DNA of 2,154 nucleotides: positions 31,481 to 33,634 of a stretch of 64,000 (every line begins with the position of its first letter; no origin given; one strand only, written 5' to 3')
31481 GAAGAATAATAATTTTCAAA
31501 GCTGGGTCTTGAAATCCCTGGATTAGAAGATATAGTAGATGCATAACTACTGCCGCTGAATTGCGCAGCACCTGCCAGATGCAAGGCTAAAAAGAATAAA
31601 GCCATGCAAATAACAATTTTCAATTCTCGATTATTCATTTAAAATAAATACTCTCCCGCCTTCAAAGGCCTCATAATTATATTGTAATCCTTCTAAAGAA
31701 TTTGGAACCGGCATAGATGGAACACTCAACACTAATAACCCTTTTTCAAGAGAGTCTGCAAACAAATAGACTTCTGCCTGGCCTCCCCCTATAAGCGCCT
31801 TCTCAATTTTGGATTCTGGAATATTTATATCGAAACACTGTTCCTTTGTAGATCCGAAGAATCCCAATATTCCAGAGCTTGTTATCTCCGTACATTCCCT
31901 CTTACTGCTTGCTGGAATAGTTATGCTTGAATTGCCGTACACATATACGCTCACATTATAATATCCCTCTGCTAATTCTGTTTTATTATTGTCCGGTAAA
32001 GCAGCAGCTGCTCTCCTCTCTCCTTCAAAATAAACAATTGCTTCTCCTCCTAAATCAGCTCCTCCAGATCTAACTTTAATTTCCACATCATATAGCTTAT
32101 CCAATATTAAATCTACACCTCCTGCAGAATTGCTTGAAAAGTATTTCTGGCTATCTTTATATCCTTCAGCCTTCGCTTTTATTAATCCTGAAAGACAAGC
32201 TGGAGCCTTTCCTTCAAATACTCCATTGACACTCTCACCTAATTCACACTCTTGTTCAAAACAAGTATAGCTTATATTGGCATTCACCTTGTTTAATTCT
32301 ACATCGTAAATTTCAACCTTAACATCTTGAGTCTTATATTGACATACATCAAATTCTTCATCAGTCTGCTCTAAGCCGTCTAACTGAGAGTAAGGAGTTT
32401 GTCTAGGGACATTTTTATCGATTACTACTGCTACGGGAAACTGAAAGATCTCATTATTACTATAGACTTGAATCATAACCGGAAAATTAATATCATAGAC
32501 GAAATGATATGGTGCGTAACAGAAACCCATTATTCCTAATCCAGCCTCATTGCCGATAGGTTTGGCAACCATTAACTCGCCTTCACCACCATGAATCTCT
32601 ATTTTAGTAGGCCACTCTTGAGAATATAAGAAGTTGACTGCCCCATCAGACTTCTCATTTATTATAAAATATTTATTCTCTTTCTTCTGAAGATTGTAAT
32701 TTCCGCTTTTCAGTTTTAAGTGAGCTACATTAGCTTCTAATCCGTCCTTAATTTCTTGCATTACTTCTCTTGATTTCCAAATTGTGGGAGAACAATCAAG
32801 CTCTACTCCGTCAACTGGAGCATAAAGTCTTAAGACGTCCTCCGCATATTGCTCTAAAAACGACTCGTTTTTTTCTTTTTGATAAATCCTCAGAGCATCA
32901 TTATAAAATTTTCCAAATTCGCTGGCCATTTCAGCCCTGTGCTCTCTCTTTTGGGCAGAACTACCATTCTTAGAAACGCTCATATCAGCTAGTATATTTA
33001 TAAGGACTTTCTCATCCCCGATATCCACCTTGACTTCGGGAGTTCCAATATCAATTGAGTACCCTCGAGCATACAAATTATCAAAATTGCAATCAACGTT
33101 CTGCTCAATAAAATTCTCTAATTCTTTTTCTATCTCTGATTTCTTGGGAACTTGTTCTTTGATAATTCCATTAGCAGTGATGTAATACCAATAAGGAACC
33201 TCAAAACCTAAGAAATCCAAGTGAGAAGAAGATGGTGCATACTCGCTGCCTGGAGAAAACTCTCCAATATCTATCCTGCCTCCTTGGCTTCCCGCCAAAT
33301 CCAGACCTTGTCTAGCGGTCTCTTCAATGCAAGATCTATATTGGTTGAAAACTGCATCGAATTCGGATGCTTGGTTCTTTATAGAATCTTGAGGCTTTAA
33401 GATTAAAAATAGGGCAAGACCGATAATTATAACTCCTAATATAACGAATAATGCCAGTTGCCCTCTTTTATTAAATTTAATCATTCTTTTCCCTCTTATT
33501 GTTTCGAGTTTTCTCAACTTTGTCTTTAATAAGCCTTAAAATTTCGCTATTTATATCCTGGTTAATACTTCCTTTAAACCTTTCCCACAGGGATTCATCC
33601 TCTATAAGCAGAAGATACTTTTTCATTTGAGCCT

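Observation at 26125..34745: Candidate undescribed surface-appendage/attachment module: five stacked same-strand genes ending in an 1837-aa giant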

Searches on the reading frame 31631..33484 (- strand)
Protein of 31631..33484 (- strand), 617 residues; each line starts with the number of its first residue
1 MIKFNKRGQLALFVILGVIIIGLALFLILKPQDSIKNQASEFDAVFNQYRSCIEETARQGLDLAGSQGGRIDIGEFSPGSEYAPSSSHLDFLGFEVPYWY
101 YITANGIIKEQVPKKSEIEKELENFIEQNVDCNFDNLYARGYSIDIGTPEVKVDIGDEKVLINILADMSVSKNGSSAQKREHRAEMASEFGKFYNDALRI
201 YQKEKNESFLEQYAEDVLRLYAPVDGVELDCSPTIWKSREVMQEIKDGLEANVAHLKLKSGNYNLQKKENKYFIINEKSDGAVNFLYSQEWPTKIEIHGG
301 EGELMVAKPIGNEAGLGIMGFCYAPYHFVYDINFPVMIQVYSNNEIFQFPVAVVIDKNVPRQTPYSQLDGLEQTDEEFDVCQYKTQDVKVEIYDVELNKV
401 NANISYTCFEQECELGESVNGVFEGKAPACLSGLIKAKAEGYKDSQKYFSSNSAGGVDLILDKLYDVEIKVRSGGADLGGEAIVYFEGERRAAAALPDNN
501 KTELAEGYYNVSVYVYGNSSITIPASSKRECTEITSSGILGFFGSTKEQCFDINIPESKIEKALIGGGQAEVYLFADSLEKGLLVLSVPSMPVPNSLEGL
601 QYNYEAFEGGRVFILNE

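Call 4: search_protein_families(library=pfam, proteins=[window:31631-33484:-], max_evalue=1)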
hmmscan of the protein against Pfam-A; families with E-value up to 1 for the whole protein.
window:31631-33484:- (617 aa): 3 families
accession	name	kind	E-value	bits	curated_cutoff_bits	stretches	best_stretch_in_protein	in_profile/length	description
PF09192.16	Act-Frag_cataly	-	0.028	14.3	24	1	104-167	180-234/282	Actin-fragmin kinase, catalytic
PF11606.14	AlcCBM31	-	0.071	13.7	25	1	372-430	4-59/93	Family 31 carbohydrate binding protein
PF16967.11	TcfC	-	0.15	12.1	29.4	0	503-522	40-59/68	E-set like domain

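Call 5: search_protein_families(library=ncbifam, proteins=[window:31631-33484:-], max_evalue=1)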
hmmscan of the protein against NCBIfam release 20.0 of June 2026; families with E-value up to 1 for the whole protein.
window:31631-33484:- (617 aa): 0 families

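Call 12: search_solved_structures(query=window:31631-33484:-, max_evalue=1)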
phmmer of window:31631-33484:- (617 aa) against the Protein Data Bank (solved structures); distinct sequences matched with E-value up to 1: 1.
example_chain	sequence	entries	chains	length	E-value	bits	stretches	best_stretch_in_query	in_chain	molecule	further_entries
7ooc_J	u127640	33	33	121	0.71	11.4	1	531-582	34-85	30S ribosomal protein S11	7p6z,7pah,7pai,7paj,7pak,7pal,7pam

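Call 20: find_homologous_proteins(query=window:31631-33484:-)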
Query window:31631-33484:- (617 aa): 1398 proteins with E <= 0.001 among 8000 candidates; the best 120 are listed.
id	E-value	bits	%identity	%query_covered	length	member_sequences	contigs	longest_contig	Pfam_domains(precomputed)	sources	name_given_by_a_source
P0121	0.0e+0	1389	100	100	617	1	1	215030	-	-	-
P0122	0.0e+0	1088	76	99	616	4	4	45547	-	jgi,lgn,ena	-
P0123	0.0e+0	1059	74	100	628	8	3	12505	-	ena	-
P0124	3.2e-279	946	65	99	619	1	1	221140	-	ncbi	-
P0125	2.2e-238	811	57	100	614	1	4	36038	-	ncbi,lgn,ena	ncbi:MAG: hypothetical protein AABX07_05365 [Nanoarchaeota archaeon]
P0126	2.9e-230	784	55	99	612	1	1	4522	-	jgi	jgi:hypothetical protein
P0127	3.1e-224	764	54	95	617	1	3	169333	-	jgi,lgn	jgi:hypothetical protein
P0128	1.9e-220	751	54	98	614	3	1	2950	-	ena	-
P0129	1.4e-219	749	53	98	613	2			-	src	-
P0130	2.1e-219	748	53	98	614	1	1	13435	-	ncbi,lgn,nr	ncbi:hypothetical protein HYW75_00615 [Candidatus Pacearchaeota archaeon]|nr:hypothetical protein [C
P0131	2.5e-217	741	54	95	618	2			-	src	-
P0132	4.6e-217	740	53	98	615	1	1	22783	-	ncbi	-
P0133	8.9e-217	739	53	98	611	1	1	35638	-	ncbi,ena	-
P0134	1.1e-216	739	52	99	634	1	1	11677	-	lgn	-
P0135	1.3e-216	739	52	100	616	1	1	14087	-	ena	-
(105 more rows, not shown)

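Call 32: search_solved_structures(query=A1, max_evalue=1)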
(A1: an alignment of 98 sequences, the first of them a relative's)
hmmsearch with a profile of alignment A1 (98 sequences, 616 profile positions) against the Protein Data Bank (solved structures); distinct sequences matched with E-value up to 1: 3.
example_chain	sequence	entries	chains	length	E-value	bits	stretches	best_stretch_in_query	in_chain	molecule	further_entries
4pmd_A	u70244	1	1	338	0.87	11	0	203-253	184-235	Endo-1,4-beta-xylanase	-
4l4p_A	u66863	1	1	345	0.9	10.9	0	203-253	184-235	Endo-1,4-beta-xylanase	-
4l4o_A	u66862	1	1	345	1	10.8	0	203-253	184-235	Endo-1,4-beta-xylanase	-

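Call 47: find_related_loci(query=A1, collection=genome_contigs, flank=10000)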
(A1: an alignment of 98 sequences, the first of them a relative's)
Query A1 (617 aa) in genome_contigs; peptide patterns used: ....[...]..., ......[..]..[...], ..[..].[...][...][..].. (x = any residue, [..] = any of these).
586 stretches matched a pattern; 538 encode a relative of the query (tblastn E <= 1e-3); the best 80 are kept; 80 distinct loci.
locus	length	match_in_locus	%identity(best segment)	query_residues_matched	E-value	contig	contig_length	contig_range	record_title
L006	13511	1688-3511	53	1-608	0e+0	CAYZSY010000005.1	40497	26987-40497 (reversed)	MAG TPA_asm: Candidatus Woesearchaeota archaeon isolate SRP050083_co3_204 genome assembly, contig: NODE_620_length_40497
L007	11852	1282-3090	53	6-608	0e+0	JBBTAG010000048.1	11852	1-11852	MAG: Nanoarchaeota archaeon isolate H41-bin129_1 H41_bin129_1_000000000048, whole genome shotgun sequence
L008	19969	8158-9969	51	3-607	0e+0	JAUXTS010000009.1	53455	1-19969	MAG: archaeon isolate C13_metabat.bin.16 C13_k141_56733, whole genome shotgun sequence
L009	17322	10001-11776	51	25-615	0e+0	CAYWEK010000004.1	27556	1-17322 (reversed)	MAG TPA_asm: Candidatus Woesearchaeota archaeon isolate binchicken_co54_402 genome assembly, contig: NODE_2959_length_27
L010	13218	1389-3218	48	1-608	0e+0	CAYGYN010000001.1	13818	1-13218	MAG TPA_asm: Candidatus Woesearchaeota archaeon isolate ERP119294_co2_456 genome assembly, contig: k141_4357744, whole g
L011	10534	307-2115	53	5-608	0e+0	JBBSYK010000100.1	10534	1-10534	MAG: Nanoarchaeota archaeon isolate H32-bin099_1 H32_bin099_1_000000000100, whole genome shotgun sequence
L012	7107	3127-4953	50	5-608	0e+0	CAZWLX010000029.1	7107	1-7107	MAG TPA_asm: Candidatus Woesearchaeota archaeon isolate binchicken_co38_343 genome assembly, contig: NODE_22326_length_7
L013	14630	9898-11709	50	5-608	0e+0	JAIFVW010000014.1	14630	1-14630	MAG: Candidatus Pacearchaeota archaeon isolate viral-cat_38_18 PAFVLPS_2018_scaffold_18220, whole genome shotgun sequenc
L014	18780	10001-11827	50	6-614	0e+0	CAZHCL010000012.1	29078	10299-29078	MAG TPA_asm: Candidatus Woesearchaeota archaeon isolate binchicken_co241_47 genome assembly, contig: NODE_1487_length_29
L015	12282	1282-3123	50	3-612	0e+0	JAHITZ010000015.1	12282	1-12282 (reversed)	MAG: Nanoarchaeota archaeon isolate MM_PC_MetaG.mb.229 MM_PC_MetaG.mb.229_k141_246320, whole genome shotgun sequence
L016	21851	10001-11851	49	4-615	0e+0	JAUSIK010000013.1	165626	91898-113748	MAG: Nanoarchaeota archaeon isolate E14_metabat.bin.238 E14_k141_1474372, whole genome shotgun sequence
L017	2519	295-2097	50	18-614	0e+0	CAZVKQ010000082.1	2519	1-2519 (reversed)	MAG TPA_asm: Candidatus Woesearchaeota archaeon isolate SRP269290_co4_219 genome assembly, contig: NODE_60919_length_251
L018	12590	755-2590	49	3-608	0e+0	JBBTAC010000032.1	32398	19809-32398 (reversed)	MAG: Nanoarchaeota archaeon isolate H41-bin062_1 H41_bin062_1_000000000032, whole genome shotgun sequence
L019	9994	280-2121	50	1-608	0e+0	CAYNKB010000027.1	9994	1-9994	MAG TPA_asm: Candidatus Woesearchaeota archaeon isolate SRP050083_co1_132 genome assembly, contig: NODE_3271_length_9994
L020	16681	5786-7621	48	6-612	0e+0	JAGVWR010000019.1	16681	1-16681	Candidatus Pacearchaeota archaeon isolate RIFCSPLOWO2_01_FULL_32_14 rifcsplowo2_01_scaffold_7076, whole genome shotgun s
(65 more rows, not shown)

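Call 63: find_related_loci(query=A1, collection=viral_contigs, flank=10000)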
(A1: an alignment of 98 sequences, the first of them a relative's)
Query A1 (617 aa) in viral_contigs; peptide patterns used: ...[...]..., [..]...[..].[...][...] (x = any residue, [..] = any of these).
27 stretches matched a pattern, but none encodes a relative of the query by tblastn (E <= 1e-3).

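Call 65: predict_structure(alignment_id=A1)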
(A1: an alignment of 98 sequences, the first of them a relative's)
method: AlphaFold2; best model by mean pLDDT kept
length: 617 residues; sequences in the alignment: 98
mean_pLDDT: 85.6   pTM: 0.69
mean pLDDT of the five models: 85.6, 84.3, 83.5, 82.8, 81.8
residues with pLDDT >= 90: 337; 70-90: 203; 50-70: 53; < 50: 24
segments of 3 or more residues with pLDDT < 50: 1-4, 30-38, 367-376
pLDDT, mean of each block of 10 residues (from residue 1): 54 86 74 46 92 96 96 82 76 89 70 95 96 94 95 97 95 92 96 96 91 90 82 84 95 87 67 83 93 88 78 53 81 94 94 88 54 52 91 94 91 93 94 93 92 92 94 92 90 91 94 92 78 74 74 77 92 93 95 88 87 88
secondary structure, 60 per line:
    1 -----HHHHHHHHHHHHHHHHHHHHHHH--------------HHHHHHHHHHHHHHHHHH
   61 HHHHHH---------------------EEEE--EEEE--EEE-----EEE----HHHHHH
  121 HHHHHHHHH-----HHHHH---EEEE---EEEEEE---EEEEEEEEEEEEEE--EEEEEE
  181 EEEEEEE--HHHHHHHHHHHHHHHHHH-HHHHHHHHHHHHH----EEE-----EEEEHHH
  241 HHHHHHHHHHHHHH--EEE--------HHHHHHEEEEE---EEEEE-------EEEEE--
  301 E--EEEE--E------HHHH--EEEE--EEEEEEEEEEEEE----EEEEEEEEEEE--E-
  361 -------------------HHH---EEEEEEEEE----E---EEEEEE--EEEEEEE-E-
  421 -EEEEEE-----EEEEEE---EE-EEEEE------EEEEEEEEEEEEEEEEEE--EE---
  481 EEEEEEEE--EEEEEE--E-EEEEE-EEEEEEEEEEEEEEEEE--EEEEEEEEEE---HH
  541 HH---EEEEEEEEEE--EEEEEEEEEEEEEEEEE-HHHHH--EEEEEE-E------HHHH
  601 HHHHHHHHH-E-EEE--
elements in order: H6-28 H43-66 E88-91 E94-97 E100-102 E108-110 H115-129 H135-139 E143-146 E150-155 E159-172 E175-187 H190-207 H209-221 E226-228 E234-237 H238-254 E257-259 H268-273 E274-278 E282-286 E294-298 E304-307 H317-320 E323-326 E329-341 E346-356 E386-394 E403-408 E411-417 E422-427 E433-438 E445-449 E456-473 E481-488 E491-496 E501-505 E507-523 E526-535 H539-542 E546-555 E558-574 H576-580 E583-588 H597-609 E613-615

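Call 67: fold_search(model_id=the predicted structure, library=pdb)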
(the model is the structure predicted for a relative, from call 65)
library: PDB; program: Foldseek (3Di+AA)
matches with E <= 10: 599; with E <= 0.001: 13
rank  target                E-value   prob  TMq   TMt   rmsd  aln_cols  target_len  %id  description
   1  6fwv_B                1.7e-06  0.97  0.13  0.15  42.3       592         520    9  The Bacillus anthracis TIE protein (released 2018-08-08)
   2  6fwv_A                1.9e-06  0.97  0.13  0.15  41.9       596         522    8  The Bacillus anthracis TIE protein (released 2018-08-08)
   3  4oq1                  5.5e-06  1.00  0.16  0.26  26.9       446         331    9  Structure of the Streptococcal ancillary pilin (released 2014-04-23)
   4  7w6b                  3.2e-05  0.69  0.11  0.09  31.8       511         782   10  Crystal Structure of PitA from pilus islet-2 of Streptococcus oralis (released 2022-06-01)
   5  5xya                  3.5e-05  0.91  0.14  0.08  30.4       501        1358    8  Crystal structure of a serine protease from Streptococcus species (released 2018-08-08)
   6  5xyr                  5.5e-05  0.91  0.14  0.08  31.9       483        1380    7  Crystal structure of a serine protease from Streptococcus species (released 2018-08-08)
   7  6m48_B                6.8e-05  0.90  0.14  0.11  32.1       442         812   10  Crystal structure of pilus adhesin, SpaC from Lactobacillus rhamnosus GG - P21212 form (released 2020-07-29)
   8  3rfz_B                1.2e-04  0.87  0.15  0.12  27.2       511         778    8  Crystal structure of the FimD usher bound to its cognate FimC:FimH substrate (released 2011-06-01)
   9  7bvx                  2.3e-04  0.89  0.11  0.21  15.8       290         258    7  Crystal structure of C-terminal fragment of pilus adhesin SpaC from Lactobacillus rhamnosus GG-Iodide soaked (released 2020-07-29)
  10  7vcr_A                5.4e-04  0.38  0.11  0.14  31.5       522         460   10  Crystal Structure of PitA fragment from pilus islet-2 of Streptococcus oralis (released 2022-06-01)
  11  8qox_B                6.4e-04  0.75  0.12  0.15  34.8       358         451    9  Two-component assembly of SlaA and SlaB S-layer proteins of Sulfolobus acidocaldarius (released 2024-02-21)
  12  9fxb_D                7.1e-04  0.80  0.15  0.14  23.4       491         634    8  Cryo-EM structure of the type 1 pilus assembly platform as part of the FimI-bound chaperone-usher pilus complex (FimDH (released 2025-06-04)
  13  9fxs_D                9.4e-04  0.60  0.13  0.13  23.9       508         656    8  Cryo-EM structure of the type 1 pilus complex including pilus rod and FimI-bound assembly platform after incorporation (released 2025-06-04)
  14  3rfz_E                1.4e-03  0.60  0.14  0.12  26.7       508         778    9  Crystal structure of the FimD usher bound to its cognate FimC:FimH substrate (released 2011-06-01)
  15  9fx8_D                1.9e-03  0.35  0.13  0.12  26.2       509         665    8  Cryo-EM structure of the FimI-bound type 1 pilus assembly platform complex - Local refinement (released 2025-06-04)
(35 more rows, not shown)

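Call 106: search_protein_families(library=phrogs, proteins=[window:31631-33484:-], max_evalue=0.01)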
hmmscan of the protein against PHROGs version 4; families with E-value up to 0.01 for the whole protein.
window:31631-33484:- (617 aa): 0 families

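Call 107: search_protein_families(library=padloc, proteins=[window:31631-33484:-], max_evalue=0.01)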
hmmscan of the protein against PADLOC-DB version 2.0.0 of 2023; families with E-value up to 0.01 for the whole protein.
window:31631-33484:- (617 aa): 0 families

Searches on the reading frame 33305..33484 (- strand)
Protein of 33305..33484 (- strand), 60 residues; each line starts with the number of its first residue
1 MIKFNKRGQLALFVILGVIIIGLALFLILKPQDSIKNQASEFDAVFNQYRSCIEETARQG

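Call 75: search_protein_families(library=pfam, max_evalue=10, proteins=[window:33305-33484:-])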
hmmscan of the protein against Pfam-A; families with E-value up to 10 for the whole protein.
seq(60 aa): 2 families
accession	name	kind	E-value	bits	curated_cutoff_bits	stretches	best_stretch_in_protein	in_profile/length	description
PF20814.2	CAA3_Cox_suIV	-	0.03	15.1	27.5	1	11-46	5-38/64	CAA3-type cytochrome c oxidase subunit IV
PF17231.7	DUF5305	-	0.18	11.6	29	1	10-53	120-163/217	Family of unknown function (DUF5305)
